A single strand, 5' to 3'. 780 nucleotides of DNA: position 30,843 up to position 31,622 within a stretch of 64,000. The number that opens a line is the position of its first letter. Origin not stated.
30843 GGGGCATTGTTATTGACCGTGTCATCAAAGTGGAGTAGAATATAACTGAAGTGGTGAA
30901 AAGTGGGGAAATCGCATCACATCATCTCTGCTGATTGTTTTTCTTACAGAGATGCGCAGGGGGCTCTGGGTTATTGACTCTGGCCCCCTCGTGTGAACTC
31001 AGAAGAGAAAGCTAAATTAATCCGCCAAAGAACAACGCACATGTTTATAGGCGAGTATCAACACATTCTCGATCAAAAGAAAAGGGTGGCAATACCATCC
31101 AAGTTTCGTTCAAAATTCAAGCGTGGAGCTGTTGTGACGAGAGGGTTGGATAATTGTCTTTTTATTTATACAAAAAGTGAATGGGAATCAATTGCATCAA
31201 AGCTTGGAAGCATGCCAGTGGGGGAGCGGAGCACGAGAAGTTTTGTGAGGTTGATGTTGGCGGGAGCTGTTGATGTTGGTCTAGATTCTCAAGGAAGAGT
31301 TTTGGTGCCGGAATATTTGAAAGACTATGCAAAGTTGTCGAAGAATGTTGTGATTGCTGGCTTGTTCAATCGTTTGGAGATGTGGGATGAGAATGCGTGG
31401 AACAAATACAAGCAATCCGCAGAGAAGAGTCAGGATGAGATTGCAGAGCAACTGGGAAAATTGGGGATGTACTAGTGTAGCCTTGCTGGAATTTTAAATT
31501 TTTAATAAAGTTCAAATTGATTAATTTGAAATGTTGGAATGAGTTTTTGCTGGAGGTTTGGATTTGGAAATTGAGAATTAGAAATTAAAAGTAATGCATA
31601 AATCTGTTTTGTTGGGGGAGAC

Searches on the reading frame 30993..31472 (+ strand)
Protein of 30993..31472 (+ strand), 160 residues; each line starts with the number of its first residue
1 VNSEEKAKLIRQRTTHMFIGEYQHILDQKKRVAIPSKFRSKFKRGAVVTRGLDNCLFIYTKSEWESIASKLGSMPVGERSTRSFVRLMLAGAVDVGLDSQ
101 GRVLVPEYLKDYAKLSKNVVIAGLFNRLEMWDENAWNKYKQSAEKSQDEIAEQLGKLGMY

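Call 54: search_protein_families(library=pfam, proteins=[window:30993-31472:+], max_evalue=0.01)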
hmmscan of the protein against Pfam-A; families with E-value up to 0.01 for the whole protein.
window:30993-31472:+ (160 aa): 1 family
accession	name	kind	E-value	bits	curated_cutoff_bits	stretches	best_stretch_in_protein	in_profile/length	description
PF02381.23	MraZ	-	5.1e-38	129.3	23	2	88-153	1-67/72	MraZ protein, putative antitoxin-like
